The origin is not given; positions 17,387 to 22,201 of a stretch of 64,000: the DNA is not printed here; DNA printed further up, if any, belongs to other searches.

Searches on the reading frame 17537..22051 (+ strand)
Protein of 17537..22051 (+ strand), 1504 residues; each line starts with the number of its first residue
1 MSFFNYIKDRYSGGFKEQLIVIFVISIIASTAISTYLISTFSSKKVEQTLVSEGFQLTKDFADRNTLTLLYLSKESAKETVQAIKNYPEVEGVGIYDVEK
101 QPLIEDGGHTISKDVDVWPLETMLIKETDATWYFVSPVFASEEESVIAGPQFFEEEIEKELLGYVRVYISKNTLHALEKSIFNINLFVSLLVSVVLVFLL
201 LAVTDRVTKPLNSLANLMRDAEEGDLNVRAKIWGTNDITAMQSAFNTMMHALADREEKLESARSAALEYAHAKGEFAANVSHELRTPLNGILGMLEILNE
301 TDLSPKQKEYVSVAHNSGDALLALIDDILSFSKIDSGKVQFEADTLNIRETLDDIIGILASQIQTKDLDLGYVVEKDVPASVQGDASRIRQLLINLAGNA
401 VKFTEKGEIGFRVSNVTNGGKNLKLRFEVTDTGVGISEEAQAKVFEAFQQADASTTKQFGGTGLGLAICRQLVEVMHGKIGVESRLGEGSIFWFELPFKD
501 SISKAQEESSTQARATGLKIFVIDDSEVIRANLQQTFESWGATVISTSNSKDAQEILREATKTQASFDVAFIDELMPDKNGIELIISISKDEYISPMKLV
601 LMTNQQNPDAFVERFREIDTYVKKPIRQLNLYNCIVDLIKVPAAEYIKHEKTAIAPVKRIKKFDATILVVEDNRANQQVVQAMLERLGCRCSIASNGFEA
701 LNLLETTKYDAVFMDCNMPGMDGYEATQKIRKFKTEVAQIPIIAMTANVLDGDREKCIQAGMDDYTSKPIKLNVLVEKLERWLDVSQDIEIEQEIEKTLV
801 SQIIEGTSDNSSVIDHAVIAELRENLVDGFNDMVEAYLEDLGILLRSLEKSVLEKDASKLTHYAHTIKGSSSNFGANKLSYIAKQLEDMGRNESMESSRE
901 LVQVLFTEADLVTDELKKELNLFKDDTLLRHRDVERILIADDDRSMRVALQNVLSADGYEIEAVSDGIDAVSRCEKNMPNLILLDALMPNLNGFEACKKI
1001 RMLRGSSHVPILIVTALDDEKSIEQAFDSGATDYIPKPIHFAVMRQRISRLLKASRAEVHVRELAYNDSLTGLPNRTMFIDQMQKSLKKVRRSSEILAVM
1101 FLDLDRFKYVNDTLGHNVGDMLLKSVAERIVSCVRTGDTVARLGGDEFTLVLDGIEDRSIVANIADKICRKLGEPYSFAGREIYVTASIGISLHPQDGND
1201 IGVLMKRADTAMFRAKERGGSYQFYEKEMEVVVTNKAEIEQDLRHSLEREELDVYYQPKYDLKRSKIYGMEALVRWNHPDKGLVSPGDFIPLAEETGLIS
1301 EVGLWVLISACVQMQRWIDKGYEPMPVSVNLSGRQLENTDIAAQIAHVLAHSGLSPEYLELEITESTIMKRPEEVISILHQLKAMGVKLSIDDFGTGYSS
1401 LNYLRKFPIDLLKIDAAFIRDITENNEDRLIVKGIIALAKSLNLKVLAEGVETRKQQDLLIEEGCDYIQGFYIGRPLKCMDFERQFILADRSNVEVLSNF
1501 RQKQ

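Call 56: search_protein_families(library=ncbifam, max_evalue=0.00001, proteins=[window:17537-22051:+])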
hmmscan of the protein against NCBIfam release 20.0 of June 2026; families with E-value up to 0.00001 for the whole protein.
window:17537-22051:+ (1504 aa): 182 families (the best 25 are shown)
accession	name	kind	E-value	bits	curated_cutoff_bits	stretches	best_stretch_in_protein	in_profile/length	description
NF008318.0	PRK11107.1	equivalog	7.2e-156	520.7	890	3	259-897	279-893/920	two-component sensor histidine kinase BarA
NF045675.1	PhdiestaseDibA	equivalog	3.7e-151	504.6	980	1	1052-1481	192-620/623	phosphodiesterase DibA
TIGR02956.1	TMAO_torS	equivalog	3.2e-135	452.5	676.5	3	260-640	451-821/967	TMAO reductase system sensor histidine kinase/response regulator TorS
NF007474.0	PRK10060.1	equivalog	5.4e-124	414.8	782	1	1055-1486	227-654/663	cyclic di-GMP phosphodiesterase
NF011874.0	PRK15347.1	equivalog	2.2e-119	399.9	852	3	172-502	285-618/921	two component system sensor kinase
NF053781.1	cdiGMPphdstlr2612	equivalog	1.1e-114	384.4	1600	1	1057-1483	832-1262/1268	Tlr1612 family c-di-GMP phosphodiesterase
NF045901.1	HisKinLetSLeg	equivalog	2.4e-111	373.3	1650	2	262-918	282-902/906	two-component system sensor histidine kinase LetS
NF008099.0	PRK10841.1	equivalog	7.6e-109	364.8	920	2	256-783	453-940/949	two-component system sensor histidine kinase RcsC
NF008302.0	PRK11091.1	equivalog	1.4e-108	364.1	838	3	267-648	276-652/779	aerobic respiration two-component sensor histidine kinase ArcB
NF052458.1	PhdiestGepA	equivalog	6.4e-107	358.7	1200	1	1052-1481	414-836/840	phosphodiesterase GepA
NF008467.0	PRK11359.1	equivalog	1.3e-103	347.6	857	1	1056-1481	367-787/800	oxygen-sensing cyclic-di-GMP phosphodiesterase DosP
NF041947.1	LuxQ_Vibrio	equivalog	5.1e-102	342.2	1200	3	251-634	450-834/843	quorum-sensing autoinducer 2 sensor kinase/phosphatase LuxQ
NF038297.2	hybrid_HK_HrmK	equivalog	9.8e-97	325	725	3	257-626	219-595/607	hybrid histidine kinase/response regulator HrmK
NF007135.0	PRK09581.1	equivalog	3.5e-86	289.8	474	3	1063-1219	290-448/457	PleD family two-component system response regulator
NF008807.1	PRK11829.1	equivalog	9.8e-83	278.4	733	1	1051-1489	230-665/670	biofilm formation regulator HmsP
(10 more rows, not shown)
